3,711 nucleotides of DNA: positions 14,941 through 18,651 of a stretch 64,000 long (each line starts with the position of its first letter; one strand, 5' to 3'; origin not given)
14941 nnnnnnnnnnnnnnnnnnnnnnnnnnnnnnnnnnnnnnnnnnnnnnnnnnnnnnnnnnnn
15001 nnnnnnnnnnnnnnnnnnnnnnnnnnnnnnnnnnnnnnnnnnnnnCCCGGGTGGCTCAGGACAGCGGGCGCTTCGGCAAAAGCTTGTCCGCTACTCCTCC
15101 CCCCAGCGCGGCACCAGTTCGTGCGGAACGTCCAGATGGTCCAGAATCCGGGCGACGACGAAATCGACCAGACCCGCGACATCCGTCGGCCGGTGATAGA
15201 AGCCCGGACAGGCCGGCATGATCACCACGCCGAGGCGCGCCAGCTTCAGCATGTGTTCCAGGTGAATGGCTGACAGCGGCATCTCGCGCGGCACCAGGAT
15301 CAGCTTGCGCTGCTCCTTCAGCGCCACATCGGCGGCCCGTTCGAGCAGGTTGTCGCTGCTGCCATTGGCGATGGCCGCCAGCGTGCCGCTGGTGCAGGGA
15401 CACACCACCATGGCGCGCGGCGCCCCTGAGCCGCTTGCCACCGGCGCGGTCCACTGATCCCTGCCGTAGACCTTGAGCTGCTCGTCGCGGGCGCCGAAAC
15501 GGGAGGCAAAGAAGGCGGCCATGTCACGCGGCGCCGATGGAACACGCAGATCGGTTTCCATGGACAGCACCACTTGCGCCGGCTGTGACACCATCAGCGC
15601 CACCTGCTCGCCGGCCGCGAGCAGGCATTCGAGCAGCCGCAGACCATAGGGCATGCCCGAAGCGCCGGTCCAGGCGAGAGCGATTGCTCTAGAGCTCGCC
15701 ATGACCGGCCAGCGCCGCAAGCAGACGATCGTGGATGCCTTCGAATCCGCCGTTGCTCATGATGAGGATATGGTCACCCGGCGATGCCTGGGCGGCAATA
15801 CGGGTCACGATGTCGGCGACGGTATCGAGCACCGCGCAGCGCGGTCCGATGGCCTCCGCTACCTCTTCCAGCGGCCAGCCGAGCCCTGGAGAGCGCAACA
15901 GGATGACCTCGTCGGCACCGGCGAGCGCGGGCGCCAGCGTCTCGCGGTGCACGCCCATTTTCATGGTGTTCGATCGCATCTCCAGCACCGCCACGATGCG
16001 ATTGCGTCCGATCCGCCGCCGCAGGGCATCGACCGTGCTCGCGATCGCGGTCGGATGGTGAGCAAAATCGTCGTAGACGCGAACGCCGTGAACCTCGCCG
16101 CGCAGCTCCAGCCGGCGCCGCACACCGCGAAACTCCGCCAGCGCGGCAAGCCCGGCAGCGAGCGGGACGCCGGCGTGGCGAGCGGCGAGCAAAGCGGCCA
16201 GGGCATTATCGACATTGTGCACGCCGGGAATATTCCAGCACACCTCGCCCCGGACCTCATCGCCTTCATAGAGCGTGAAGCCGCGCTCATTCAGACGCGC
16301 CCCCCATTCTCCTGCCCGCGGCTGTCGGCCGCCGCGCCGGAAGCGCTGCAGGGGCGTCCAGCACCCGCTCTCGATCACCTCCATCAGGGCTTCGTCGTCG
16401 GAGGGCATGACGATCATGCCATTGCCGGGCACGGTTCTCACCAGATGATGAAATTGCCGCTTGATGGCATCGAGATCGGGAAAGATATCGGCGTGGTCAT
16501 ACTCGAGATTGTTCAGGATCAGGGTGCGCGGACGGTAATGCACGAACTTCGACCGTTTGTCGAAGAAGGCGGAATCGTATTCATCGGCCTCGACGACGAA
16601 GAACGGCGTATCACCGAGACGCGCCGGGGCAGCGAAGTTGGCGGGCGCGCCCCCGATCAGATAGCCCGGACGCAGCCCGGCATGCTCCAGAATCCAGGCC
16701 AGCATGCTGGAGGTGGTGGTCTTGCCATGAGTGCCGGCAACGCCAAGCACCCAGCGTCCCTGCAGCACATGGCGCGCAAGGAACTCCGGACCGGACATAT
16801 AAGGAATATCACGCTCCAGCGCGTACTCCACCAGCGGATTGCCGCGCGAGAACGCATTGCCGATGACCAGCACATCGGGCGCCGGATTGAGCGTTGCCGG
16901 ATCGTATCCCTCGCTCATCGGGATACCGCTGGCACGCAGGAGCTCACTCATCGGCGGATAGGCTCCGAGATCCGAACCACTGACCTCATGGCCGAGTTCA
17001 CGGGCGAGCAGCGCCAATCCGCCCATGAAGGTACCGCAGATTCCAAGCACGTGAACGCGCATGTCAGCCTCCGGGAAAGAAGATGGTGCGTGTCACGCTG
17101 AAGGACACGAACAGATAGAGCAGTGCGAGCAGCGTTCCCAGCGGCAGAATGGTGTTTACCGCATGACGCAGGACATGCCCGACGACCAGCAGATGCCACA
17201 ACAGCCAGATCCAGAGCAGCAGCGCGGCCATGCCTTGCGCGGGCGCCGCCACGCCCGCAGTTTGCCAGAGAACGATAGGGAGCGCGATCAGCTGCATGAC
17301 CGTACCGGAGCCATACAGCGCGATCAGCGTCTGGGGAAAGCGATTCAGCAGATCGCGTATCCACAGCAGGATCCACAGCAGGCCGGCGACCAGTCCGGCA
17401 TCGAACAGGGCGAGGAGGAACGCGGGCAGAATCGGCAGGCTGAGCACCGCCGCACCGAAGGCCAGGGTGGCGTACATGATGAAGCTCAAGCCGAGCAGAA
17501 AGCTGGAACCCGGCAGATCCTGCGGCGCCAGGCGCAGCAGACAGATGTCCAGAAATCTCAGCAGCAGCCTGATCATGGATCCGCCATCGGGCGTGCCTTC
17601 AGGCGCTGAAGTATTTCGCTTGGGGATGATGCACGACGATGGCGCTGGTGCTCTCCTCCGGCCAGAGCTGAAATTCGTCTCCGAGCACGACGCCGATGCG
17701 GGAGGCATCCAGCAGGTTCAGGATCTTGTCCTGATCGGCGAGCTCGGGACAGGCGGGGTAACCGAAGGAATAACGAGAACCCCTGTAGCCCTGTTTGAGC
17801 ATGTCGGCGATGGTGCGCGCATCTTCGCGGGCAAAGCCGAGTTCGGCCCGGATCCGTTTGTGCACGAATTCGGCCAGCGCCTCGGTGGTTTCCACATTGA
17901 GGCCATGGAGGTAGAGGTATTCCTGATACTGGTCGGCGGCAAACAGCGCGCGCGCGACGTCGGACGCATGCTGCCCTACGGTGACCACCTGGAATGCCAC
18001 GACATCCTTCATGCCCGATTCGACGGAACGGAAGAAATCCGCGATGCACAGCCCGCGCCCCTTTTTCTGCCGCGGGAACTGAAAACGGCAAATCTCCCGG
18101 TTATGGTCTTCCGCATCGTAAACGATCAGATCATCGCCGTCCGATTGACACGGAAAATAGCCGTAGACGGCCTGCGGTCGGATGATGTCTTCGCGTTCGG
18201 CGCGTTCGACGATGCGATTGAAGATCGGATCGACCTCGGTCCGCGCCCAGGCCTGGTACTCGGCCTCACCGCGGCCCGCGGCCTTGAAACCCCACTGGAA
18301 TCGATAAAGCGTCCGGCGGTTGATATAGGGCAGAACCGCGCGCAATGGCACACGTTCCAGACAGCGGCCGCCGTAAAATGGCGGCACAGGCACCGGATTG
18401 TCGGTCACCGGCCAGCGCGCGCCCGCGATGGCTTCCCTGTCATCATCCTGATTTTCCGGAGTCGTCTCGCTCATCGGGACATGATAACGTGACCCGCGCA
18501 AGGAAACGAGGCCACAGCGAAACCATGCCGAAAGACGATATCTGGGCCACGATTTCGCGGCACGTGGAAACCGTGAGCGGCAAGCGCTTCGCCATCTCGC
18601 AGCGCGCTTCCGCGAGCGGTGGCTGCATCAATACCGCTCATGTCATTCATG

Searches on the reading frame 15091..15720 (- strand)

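Call 95: search_protein_families(library=pfam, proteins=[window:15091-15720:-], max_evalue=0.0001)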
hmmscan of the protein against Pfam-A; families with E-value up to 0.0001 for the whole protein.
window:15091-15720:- (209 aa): 1 family
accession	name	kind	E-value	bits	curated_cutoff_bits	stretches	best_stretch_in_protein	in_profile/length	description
PF02441.25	Flavoprotein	-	2.5e-42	144.7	22.7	1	13-196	3-162/162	Flavoprotein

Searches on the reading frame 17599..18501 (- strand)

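Call 95: search_protein_families(library=pfam, proteins=[window:17599-18501:-], max_evalue=0.0001)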
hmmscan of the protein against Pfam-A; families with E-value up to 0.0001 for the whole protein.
window:17599-18501:- (300 aa): 1 family
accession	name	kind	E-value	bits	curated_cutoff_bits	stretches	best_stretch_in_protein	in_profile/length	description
PF02965.22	Met_synt_B12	-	2.2e-43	149.1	25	1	54-299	3-256/273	Vitamin B12 dependent methionine synthase, activation domain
